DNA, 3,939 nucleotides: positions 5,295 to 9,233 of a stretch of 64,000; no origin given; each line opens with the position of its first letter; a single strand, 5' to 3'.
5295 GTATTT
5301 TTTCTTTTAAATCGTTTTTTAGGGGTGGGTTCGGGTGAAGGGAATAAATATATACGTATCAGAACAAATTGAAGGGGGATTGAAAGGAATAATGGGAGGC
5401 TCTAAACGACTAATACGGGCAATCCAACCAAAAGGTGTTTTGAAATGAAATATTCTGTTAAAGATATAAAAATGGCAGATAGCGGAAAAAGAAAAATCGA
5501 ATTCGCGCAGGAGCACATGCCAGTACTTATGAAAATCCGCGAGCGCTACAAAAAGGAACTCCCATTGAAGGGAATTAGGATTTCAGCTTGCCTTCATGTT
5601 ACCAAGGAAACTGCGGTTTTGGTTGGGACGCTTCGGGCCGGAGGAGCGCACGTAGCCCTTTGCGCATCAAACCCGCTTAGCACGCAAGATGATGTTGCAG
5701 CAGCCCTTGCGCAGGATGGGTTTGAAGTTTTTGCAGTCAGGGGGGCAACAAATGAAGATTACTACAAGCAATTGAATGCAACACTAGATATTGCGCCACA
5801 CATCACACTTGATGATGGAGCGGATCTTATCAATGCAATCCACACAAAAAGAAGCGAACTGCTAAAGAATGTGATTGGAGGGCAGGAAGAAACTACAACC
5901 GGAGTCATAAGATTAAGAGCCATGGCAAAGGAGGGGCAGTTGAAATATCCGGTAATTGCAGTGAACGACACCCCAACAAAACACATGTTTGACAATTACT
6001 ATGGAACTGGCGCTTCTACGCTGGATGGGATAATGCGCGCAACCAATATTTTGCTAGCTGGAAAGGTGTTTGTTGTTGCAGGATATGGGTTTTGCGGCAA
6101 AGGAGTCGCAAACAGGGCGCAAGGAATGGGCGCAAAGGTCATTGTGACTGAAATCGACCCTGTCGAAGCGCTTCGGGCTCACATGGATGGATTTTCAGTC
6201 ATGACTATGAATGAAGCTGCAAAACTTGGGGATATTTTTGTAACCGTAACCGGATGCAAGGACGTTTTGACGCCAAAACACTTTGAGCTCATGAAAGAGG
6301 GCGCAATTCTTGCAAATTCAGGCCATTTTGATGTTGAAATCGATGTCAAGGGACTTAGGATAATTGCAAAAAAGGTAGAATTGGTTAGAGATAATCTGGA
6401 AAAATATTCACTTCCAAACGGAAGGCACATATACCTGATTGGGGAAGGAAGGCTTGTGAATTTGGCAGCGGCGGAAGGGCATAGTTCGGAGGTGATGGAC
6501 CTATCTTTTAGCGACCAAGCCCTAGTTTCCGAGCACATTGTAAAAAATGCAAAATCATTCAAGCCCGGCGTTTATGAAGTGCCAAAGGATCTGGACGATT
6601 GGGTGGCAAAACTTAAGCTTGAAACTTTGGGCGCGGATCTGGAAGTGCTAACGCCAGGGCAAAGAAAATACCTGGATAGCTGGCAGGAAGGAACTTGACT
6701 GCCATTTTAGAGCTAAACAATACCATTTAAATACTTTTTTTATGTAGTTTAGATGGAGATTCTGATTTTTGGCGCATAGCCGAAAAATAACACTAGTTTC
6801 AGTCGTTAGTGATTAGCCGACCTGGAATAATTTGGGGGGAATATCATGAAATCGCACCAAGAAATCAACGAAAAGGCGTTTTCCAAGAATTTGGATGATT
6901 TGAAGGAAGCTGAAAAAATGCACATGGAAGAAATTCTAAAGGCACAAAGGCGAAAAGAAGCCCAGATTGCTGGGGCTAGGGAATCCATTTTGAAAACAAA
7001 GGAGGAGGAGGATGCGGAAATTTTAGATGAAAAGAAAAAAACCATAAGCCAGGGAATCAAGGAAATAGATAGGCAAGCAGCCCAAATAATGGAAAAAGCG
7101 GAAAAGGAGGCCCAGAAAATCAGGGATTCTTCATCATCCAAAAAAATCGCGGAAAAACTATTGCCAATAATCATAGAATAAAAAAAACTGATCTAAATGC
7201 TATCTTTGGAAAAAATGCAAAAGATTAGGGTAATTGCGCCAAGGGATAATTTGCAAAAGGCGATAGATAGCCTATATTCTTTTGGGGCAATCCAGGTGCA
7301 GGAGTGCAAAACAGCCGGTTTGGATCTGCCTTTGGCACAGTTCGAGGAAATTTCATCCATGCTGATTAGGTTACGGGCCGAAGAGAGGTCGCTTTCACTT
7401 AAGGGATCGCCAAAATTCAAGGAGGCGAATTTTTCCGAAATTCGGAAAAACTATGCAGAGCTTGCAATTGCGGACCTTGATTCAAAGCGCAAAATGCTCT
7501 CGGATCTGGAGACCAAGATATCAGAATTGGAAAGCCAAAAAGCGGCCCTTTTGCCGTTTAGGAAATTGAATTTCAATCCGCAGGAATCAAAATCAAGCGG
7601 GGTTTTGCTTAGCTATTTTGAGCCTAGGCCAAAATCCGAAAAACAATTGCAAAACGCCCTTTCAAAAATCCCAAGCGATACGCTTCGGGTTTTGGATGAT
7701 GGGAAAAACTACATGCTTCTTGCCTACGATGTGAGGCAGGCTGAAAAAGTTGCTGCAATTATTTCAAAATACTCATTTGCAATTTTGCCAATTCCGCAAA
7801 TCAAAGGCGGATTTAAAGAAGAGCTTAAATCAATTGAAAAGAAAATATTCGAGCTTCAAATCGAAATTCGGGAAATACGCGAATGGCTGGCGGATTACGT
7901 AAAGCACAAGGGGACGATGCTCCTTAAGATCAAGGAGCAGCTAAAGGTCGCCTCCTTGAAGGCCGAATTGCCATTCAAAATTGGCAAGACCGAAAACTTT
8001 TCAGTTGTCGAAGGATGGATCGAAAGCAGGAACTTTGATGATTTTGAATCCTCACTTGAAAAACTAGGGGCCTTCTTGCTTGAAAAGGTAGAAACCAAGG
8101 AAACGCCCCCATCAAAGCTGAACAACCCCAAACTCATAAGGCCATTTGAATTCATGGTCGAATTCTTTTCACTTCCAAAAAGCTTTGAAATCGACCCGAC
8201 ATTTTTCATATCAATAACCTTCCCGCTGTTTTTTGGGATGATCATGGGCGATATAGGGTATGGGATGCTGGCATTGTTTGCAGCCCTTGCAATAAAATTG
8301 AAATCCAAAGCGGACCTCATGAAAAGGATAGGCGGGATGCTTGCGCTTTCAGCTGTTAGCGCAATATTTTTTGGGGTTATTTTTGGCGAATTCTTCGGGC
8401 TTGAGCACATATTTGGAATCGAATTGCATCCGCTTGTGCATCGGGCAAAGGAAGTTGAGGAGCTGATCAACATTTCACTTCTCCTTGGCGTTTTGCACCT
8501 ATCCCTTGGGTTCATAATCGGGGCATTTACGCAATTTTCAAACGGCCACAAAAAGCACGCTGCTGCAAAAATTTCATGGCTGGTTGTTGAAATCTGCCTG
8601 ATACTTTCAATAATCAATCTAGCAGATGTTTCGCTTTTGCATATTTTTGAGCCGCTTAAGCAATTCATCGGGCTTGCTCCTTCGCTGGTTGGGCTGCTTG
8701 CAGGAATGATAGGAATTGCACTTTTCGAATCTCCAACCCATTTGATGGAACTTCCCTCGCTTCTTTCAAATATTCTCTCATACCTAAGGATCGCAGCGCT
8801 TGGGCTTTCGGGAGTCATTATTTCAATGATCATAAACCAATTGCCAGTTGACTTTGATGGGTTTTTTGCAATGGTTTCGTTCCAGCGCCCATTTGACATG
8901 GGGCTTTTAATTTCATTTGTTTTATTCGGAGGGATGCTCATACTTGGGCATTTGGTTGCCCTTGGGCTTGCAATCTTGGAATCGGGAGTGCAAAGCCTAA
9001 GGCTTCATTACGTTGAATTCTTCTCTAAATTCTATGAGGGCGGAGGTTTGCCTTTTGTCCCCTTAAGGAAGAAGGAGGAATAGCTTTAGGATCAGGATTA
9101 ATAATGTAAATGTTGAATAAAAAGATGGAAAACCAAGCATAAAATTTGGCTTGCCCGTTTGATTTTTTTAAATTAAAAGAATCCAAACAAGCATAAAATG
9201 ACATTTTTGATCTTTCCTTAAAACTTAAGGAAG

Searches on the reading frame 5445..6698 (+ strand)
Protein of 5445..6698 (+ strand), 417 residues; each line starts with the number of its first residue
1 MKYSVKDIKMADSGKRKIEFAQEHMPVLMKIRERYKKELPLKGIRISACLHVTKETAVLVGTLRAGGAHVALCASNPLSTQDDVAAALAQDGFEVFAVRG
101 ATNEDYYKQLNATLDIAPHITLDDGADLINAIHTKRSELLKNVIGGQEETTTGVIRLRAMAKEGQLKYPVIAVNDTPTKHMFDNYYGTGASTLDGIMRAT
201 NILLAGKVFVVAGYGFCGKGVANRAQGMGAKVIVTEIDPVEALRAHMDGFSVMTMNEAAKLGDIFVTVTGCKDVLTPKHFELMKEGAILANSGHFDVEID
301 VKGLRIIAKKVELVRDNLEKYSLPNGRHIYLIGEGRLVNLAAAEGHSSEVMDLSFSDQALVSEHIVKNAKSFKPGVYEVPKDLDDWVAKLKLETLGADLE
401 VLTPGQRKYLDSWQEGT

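Call 100: search_protein_families(library=pfam, proteins=[window:5445-6698:+], max_evalue=0.0001)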
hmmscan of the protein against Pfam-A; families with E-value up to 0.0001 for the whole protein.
window:5445-6698:+ (417 aa): 4 families
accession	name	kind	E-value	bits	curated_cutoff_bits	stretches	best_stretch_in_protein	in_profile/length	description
PF05221.23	AdoHcyase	-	2.5e-70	237.4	25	2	2-134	1-138/299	S-adenosyl-L-homocysteine hydrolase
PF00670.27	AdoHcyase_NAD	-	1.7e-58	197.7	27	1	184-344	1-161/162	S-adenosyl-L-homocysteine hydrolase, NAD binding domain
PF02826.25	2-Hacid_dh_C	-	6.9e-09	35.8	25.1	1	203-293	33-127/178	D-isomer specific 2-hydroxyacid dehydrogenase, NAD binding domain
PF07991.19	KARI_N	-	4.6e-06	26.8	20.6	1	204-299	2-101/165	Acetohydroxy acid isomeroreductase, NADPH-binding domain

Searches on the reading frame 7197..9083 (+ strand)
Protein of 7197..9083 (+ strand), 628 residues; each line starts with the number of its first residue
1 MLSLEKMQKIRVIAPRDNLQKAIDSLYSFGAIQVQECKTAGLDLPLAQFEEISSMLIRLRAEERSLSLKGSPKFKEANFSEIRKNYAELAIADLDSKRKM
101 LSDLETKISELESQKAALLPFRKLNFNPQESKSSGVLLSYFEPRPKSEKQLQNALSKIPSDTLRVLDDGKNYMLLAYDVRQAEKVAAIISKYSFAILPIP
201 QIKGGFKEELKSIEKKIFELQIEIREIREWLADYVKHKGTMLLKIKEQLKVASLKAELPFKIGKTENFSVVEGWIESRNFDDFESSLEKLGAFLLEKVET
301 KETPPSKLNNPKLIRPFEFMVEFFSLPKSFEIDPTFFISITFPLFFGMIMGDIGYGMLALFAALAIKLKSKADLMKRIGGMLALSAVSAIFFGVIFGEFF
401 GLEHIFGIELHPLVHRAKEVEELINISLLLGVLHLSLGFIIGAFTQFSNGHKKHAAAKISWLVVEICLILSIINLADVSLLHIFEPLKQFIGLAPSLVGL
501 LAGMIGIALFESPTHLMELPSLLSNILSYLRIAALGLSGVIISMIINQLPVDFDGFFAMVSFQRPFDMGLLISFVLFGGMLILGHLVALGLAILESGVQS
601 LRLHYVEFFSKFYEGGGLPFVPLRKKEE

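Call 100: search_protein_families(library=pfam, proteins=[window:7197-9083:+], max_evalue=0.0001)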
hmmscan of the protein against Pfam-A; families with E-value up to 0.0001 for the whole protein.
window:7197-9083:+ (628 aa): 1 family
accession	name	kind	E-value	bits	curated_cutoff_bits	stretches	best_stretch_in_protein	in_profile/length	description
PF01496.24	V_ATPase_I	-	4e-29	101.6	30.7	2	178-403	216-460/815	V-type ATPase 116kDa subunit family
